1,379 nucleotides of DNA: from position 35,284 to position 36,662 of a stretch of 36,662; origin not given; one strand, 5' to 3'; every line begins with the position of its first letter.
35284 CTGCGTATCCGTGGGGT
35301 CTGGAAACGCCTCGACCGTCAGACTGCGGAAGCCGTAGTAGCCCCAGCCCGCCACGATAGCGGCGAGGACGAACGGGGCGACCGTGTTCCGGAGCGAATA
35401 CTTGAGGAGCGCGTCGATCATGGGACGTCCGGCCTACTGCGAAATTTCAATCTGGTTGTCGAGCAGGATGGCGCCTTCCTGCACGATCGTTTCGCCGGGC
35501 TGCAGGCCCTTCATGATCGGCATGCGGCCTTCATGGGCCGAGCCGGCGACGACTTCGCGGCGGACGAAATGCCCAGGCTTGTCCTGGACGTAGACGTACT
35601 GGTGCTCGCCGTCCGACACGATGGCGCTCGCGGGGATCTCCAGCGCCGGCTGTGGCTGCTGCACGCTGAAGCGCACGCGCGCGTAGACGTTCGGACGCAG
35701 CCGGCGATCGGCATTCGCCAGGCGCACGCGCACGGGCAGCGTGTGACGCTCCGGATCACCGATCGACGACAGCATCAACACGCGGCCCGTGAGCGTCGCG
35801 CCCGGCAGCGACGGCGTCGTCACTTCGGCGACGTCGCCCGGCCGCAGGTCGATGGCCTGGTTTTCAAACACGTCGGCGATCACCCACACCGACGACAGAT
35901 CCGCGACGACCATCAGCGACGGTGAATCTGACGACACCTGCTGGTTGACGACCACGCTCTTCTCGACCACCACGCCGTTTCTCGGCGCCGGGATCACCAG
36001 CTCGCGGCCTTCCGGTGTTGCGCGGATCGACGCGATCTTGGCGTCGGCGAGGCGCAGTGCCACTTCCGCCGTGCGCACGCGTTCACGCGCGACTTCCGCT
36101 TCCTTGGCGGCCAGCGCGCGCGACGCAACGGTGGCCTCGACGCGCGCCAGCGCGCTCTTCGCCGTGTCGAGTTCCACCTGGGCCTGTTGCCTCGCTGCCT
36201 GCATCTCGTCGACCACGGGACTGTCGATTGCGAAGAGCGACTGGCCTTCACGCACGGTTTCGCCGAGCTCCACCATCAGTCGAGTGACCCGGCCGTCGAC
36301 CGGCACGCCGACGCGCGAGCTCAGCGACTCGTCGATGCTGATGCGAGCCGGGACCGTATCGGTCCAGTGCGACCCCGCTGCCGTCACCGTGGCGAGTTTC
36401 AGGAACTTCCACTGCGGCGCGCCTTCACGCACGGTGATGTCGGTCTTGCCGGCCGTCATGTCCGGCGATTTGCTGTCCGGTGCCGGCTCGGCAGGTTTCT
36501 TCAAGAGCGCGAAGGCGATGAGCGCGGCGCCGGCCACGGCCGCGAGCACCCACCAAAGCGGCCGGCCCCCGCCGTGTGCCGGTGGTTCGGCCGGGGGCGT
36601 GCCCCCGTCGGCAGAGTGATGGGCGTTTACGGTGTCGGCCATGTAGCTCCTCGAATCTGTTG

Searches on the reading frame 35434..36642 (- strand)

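Call 9: search_protein_families(library=pfam, proteins=[window:35434-36642:-], max_evalue=0.0001)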
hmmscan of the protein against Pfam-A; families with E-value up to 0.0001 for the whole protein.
window:35434-36642:- (402 aa): 2 families
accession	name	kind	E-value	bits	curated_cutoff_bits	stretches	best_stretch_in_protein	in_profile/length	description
PF16576.10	HlyD_D23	-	8.7e-40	136.7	30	1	97-321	8-214/214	Barrel-sandwich domain of CusB or HlyD membrane-fusion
PF13437.12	HlyD_3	-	1.5e-16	61.5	22.2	1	217-317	2-105/106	HlyD family secretion protein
